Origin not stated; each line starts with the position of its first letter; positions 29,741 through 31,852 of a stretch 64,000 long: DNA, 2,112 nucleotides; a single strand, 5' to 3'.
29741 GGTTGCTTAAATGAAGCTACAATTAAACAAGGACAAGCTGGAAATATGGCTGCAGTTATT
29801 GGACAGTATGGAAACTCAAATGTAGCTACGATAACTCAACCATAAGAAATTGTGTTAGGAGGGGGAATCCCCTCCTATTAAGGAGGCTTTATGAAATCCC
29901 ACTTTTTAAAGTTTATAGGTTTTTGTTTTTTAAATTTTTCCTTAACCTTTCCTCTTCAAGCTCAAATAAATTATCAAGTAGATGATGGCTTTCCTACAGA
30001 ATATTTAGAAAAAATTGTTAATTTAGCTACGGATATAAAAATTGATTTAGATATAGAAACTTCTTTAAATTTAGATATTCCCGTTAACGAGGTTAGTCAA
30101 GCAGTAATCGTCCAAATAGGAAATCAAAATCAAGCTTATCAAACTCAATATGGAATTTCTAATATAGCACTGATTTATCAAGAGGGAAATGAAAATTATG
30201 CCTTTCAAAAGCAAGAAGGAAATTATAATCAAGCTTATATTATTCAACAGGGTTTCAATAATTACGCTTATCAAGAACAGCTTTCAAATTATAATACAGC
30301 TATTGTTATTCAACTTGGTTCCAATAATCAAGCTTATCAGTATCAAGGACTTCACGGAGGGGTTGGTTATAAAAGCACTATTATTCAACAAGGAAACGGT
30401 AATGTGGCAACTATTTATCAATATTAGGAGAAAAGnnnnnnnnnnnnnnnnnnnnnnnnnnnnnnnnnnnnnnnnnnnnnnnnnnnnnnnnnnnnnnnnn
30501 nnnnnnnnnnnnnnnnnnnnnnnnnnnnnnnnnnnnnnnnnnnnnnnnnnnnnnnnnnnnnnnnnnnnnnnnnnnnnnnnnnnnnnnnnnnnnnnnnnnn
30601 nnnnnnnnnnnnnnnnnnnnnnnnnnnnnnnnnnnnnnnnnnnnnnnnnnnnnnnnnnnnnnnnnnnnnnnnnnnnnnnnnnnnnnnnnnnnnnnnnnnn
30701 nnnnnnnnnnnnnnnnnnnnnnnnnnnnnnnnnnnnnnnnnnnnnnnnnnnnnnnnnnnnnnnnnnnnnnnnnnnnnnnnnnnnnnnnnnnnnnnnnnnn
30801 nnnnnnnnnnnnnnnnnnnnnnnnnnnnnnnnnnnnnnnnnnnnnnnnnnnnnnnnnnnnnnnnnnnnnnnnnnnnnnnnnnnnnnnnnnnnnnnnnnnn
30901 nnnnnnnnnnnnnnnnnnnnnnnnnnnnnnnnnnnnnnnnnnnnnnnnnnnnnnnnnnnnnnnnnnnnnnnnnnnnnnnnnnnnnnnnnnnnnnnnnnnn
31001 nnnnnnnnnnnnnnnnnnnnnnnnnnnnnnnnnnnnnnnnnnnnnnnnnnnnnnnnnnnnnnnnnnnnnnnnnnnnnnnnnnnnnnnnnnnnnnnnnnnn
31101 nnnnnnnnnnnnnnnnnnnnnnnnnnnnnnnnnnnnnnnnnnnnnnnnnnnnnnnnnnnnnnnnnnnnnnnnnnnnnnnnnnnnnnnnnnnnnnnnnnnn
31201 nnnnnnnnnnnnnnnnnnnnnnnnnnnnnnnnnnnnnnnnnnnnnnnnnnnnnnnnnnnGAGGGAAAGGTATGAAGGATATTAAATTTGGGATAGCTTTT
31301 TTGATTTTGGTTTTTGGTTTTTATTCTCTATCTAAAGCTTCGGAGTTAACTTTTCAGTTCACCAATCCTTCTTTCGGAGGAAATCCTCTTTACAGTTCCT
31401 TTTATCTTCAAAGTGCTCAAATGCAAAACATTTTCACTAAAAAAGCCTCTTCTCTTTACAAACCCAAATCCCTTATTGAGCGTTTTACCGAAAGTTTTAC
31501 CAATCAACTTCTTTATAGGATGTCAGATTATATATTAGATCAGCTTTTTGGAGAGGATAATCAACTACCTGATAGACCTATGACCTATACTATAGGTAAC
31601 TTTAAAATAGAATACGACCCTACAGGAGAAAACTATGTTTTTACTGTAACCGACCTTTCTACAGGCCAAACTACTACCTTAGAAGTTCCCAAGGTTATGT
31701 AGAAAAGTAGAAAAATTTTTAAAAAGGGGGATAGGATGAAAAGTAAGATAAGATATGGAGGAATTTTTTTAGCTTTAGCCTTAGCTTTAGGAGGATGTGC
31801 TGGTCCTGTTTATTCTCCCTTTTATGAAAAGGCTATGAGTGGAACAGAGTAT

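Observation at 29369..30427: Atypical curlins: very few repeats, a shared acidic alternating beta-strand module, and four cysteines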

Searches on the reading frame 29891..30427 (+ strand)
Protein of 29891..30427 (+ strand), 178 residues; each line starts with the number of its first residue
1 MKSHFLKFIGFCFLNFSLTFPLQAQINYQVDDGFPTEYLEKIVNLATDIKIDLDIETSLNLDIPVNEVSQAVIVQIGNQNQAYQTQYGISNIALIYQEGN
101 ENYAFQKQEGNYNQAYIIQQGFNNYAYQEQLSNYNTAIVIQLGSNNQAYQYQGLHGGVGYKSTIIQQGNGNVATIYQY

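Call 3: search_protein_families(library=pfam, proteins=[window:29891-30427:+], max_evalue=0.1)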
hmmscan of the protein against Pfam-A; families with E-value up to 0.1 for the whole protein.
window:29891-30427:+ (178 aa): 1 family
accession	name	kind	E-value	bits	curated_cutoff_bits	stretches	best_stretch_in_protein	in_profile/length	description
PF07012.17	Curlin_rpt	-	9.5e-11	41.9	20.7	5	91-121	4-34/34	Curlin associated repeat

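Call 4: search_protein_families(library=ncbifam, proteins=[window:29891-30427:+], max_evalue=0.1)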
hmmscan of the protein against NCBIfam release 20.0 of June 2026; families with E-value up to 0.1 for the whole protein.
window:29891-30427:+ (178 aa): 2 families
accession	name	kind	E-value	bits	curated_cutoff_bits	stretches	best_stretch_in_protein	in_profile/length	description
NF007506.1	PRK10101.1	equivalog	3.1e-15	56.2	165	1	70-150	46-126/151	curli minor subunit CsgB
NF007470.1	PRK10051.1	equivalog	3.5e-07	30.3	160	1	69-152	65-149/150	curli major subunit CsgA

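Call 14: find_homologous_proteins(query=window:29891-30424:+, max_evalue=0.001)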
Query window:29891-30424:+ (178 aa): 4 proteins with E <= 0.001 among 72 candidates.
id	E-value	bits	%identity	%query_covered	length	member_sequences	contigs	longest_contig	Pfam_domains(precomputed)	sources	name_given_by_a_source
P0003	1.3e-108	378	100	100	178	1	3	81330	PF07012.18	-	-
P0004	3.7e-44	169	56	100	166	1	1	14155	-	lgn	-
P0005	7.0e-41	158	50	88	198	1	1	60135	PF07012.18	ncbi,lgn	-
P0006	1.2e-4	40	40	46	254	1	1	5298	PF07012.18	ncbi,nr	ncbi:MAG: hypothetical protein NTZ85_02380, partial [Bacteroidia bacterium]|nr:hypothetical protein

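Call 17: find_encoding_contigs(protein=P0005, flank=5000, max_places=3)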
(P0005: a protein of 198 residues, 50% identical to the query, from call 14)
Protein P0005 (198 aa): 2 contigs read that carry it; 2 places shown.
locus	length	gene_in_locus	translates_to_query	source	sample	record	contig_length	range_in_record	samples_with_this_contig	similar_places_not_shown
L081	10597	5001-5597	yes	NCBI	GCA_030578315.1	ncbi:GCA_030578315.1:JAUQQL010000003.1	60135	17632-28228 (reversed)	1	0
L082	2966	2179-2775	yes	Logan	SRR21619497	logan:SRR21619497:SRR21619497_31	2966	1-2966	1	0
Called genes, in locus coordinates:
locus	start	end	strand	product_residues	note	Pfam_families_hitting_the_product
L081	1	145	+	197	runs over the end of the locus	PF09335:VTT_dom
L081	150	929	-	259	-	PF00977:His_biosynth, PF01207:Dus (faint), PF02581:TMP-TENI (faint), PF01180:DHO_dh (faint)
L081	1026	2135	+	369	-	PF00724:Oxidored_FMN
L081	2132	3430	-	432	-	PF08281:Sigma70_r4_2 (faint)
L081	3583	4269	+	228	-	PF00196:GerE, PF04545:Sigma70_r4 (weak), PF08281:Sigma70_r4_2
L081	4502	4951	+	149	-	PF07012:Curlin_rpt (faint)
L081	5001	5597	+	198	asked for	PF07012:Curlin_rpt (weak)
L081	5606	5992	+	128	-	-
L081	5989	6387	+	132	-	PF10627:CsgE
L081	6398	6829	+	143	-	PF10614:CsgF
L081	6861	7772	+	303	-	PF03783:CsgG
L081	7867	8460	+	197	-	PF00571:CBS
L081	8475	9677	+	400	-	PF01837:HcyBio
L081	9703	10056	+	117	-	PF03840:SecG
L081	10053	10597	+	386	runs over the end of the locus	PF02670:DXP_reductoisom, PF08436:DXP_redisom_C, PF13288:DXPR_C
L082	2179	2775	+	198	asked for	PF07012:Curlin_rpt (weak)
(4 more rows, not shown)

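Call 18: find_encoding_contigs(protein=P0004, flank=5000, max_places=3)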
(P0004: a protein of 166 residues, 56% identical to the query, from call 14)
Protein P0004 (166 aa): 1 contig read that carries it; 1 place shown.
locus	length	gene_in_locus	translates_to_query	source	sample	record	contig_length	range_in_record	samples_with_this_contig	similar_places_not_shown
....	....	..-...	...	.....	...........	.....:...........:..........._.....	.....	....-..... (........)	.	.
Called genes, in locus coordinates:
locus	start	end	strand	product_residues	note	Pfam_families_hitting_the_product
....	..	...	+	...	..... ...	-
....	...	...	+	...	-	-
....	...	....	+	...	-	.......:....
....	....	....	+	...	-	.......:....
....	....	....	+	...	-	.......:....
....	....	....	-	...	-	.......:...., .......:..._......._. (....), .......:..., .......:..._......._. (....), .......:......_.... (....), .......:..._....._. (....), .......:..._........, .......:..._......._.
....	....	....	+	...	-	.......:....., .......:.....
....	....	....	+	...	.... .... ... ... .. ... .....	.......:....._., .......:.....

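Call 55: predict_structure(alignment_id=A5)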
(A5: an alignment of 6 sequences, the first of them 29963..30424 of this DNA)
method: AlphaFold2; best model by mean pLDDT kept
length: 154 residues; sequences in the alignment: 6
mean_pLDDT: 75.0   pTM: 0.71
mean pLDDT of the five models: 75.0, 73.4, 73.1, 70.0, 68.9
residues with pLDDT >= 90: 72; 70-90: 38; 50-70: 2; < 50: 42
segments of 3 or more residues with pLDDT < 50: 1-42
pLDDT, mean of each block of 10 residues (from residue 1): 29 36 28 31 70 93 89 95 92 95 95 92 94 86 93 91
secondary structure, 60 per line:
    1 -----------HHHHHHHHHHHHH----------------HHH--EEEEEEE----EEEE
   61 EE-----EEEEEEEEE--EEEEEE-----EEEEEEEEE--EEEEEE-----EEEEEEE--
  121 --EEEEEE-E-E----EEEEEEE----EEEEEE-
elements in order: H12-24 E46-52 E57-62 E68-76 E79-84 E90-98 E101-106 E112-118 E123-128 E137-143 E148-153

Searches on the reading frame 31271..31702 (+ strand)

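Call 3: search_protein_families(library=pfam, proteins=[window:31271-31702:+], max_evalue=0.1)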
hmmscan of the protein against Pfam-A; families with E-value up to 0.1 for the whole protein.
window:31271-31702:+ (143 aa): 2 families
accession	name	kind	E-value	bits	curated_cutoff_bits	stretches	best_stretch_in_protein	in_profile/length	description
PF10614.14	CsgF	-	1.6e-41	142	25.8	1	11-140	5-132/132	Type VIII secretion system (T8SS), CsgF protein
PF23652.1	TRAPP14_C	-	0.011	16.2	28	1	5-67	74-139/201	TRAPP14 C-terminal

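Call 4: search_protein_families(library=ncbifam, proteins=[window:31271-31702:+], max_evalue=0.1)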
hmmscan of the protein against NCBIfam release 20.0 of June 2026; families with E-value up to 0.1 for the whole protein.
window:31271-31702:+ (143 aa): 1 family
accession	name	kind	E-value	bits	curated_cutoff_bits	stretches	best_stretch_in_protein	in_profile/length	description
NF007469.0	PRK10050.1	equivalog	7.5e-13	49.1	171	1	12-140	8-129/138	curli production assembly/transport protein CsgF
